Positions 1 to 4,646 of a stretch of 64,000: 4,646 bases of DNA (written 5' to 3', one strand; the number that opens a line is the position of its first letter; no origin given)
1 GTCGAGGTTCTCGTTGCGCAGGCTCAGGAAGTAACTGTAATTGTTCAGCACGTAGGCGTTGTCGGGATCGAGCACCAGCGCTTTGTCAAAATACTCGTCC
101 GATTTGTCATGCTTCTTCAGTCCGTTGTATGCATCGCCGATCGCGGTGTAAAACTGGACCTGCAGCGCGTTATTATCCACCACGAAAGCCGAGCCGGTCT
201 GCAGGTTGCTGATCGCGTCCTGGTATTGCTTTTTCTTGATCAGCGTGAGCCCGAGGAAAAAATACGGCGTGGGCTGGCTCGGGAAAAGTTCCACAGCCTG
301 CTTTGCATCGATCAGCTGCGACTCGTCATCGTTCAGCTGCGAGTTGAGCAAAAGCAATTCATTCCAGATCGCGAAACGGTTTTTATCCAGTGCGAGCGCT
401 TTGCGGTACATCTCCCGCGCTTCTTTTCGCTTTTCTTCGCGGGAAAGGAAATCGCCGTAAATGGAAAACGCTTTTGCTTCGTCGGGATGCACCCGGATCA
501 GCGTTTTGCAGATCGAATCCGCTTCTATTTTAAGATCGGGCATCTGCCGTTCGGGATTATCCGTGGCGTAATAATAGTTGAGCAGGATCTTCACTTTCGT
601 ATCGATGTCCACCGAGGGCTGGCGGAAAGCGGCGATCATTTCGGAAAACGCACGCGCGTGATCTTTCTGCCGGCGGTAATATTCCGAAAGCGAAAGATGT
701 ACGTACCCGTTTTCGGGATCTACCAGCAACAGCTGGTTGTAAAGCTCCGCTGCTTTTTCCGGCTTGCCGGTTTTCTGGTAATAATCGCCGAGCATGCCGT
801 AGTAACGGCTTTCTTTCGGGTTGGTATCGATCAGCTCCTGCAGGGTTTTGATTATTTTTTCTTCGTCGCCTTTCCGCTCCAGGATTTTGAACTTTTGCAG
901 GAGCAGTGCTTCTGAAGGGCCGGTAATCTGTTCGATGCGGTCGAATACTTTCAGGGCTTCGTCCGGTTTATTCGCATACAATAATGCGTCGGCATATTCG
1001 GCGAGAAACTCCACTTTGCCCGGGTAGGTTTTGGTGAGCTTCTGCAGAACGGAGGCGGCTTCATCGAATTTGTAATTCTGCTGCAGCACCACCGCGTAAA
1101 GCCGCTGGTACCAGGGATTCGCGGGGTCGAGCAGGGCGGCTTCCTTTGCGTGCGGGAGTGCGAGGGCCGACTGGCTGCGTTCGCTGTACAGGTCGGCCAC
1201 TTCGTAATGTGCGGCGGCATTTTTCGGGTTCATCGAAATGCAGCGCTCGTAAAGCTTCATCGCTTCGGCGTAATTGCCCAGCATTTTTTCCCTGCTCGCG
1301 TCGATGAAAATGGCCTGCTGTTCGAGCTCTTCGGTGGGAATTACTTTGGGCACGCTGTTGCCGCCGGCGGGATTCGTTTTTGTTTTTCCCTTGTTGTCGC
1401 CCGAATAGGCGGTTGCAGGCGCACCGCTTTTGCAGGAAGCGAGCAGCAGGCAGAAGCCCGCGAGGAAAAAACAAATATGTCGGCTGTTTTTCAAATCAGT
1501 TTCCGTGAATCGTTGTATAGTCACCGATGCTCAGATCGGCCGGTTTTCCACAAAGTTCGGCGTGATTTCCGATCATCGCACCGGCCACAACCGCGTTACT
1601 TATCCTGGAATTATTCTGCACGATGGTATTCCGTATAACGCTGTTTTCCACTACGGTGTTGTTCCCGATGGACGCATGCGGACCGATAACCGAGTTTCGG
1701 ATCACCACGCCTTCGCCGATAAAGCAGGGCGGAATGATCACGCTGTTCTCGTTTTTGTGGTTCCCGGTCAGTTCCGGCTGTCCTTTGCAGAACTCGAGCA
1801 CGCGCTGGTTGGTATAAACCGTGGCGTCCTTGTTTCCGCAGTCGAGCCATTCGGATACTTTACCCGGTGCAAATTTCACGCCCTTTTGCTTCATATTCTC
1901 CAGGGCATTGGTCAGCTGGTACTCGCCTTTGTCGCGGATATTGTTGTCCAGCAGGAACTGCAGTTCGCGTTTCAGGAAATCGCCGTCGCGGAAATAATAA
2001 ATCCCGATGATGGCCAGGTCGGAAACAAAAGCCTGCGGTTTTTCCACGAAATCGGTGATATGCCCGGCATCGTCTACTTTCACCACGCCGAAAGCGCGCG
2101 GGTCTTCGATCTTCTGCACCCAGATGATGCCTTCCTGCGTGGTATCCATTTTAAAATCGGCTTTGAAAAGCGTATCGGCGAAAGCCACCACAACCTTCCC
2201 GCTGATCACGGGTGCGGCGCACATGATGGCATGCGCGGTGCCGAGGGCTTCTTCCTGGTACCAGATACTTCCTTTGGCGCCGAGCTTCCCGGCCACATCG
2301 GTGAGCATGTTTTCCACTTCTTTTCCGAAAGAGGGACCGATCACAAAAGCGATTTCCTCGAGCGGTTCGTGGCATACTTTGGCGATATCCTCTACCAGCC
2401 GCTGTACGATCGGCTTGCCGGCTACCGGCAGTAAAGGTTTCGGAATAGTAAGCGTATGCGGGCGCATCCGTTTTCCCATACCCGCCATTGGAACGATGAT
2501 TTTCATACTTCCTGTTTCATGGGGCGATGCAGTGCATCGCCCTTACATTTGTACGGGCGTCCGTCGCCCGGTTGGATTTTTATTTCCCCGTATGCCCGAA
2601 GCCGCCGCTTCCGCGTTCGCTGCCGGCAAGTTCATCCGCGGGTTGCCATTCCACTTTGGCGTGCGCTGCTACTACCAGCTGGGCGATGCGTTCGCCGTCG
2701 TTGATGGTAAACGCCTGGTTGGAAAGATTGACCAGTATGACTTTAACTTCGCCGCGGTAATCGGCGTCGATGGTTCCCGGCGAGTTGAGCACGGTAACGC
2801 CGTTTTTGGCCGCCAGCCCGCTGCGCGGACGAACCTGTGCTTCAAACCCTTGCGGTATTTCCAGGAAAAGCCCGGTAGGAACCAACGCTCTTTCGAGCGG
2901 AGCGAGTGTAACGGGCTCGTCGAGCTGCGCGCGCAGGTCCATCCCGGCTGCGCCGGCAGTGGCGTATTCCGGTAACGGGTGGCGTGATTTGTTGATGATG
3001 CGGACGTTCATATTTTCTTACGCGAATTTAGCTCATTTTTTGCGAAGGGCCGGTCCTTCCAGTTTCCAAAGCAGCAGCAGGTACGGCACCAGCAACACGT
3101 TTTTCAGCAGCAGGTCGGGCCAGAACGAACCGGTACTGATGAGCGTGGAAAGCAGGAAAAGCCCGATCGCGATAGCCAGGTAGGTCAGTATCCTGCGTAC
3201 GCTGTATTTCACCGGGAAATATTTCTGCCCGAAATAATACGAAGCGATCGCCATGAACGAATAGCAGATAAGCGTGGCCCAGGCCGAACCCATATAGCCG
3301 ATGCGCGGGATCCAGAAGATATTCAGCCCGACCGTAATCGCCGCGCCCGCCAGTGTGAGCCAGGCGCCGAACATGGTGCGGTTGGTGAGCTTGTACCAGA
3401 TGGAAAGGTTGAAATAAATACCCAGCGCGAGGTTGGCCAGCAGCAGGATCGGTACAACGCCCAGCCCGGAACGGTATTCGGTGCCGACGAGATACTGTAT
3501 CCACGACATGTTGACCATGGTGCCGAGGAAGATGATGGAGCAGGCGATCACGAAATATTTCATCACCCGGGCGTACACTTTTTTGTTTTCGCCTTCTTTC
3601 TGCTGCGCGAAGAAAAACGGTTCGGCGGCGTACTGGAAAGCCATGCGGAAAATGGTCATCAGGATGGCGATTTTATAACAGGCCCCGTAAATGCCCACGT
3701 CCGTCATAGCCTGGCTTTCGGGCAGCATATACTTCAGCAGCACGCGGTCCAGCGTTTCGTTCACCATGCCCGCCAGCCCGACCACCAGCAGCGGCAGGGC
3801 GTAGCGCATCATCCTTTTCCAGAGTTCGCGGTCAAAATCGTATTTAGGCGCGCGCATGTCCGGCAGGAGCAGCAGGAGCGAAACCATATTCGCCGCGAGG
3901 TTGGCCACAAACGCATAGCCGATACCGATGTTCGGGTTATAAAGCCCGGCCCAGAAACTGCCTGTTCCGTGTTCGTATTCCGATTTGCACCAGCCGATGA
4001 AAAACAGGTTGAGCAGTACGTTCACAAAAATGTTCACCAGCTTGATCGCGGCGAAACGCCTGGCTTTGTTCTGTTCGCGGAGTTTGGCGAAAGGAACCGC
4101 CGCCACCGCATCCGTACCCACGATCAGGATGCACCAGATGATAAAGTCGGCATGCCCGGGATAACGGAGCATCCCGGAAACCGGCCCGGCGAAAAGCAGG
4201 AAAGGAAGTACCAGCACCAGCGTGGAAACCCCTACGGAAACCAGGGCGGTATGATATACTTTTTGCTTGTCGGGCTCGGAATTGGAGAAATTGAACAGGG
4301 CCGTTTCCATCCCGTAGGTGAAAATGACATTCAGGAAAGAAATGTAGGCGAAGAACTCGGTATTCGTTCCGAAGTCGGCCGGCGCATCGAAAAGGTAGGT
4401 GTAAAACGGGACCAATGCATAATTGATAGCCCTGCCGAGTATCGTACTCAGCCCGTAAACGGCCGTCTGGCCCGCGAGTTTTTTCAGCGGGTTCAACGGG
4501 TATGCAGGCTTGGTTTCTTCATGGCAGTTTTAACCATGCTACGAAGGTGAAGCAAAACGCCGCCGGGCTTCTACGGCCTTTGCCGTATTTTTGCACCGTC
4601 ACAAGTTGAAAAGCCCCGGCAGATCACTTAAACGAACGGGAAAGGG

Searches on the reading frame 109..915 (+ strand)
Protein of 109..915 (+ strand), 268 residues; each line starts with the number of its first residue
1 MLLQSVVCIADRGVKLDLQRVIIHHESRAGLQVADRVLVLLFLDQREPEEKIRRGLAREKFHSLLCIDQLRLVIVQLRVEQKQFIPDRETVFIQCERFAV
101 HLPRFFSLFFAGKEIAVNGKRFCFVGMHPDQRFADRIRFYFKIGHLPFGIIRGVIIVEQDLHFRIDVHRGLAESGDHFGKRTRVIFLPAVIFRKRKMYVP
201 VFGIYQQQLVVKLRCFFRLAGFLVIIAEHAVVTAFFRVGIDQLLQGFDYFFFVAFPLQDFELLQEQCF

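Call 67: find_encoding_contigs(protein=window:109-915:+, flank=10000, max_places=3)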
Protein window:109-915:+ (268 aa): no gene with exactly this product is on record in the collection.

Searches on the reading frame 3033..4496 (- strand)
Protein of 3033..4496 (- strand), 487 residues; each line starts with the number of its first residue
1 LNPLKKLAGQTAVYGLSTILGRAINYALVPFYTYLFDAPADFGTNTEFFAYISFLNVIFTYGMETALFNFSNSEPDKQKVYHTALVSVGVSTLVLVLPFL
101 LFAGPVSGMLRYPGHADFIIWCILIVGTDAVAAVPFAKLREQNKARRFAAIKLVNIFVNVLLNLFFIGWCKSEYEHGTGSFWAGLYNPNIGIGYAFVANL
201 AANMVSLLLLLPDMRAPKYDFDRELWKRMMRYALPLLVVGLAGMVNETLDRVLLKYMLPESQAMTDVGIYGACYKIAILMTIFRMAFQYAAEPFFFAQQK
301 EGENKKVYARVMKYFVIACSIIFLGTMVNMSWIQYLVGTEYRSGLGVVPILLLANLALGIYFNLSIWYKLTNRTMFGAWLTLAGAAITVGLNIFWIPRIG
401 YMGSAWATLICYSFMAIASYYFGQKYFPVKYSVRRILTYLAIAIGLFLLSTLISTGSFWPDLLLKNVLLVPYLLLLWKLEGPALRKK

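Call 42: search_protein_families(library=pfam, proteins=[window:3033-4496:-], max_evalue=0.00001)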
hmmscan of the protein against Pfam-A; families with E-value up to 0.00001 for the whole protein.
window:3033-4496:- (487 aa): 1 family
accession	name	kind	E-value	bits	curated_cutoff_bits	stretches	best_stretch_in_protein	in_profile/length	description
PF01943.22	Polysacc_synt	-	4.8e-11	43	28.2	1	11-293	5-268/274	Polysaccharide biosynthesis protein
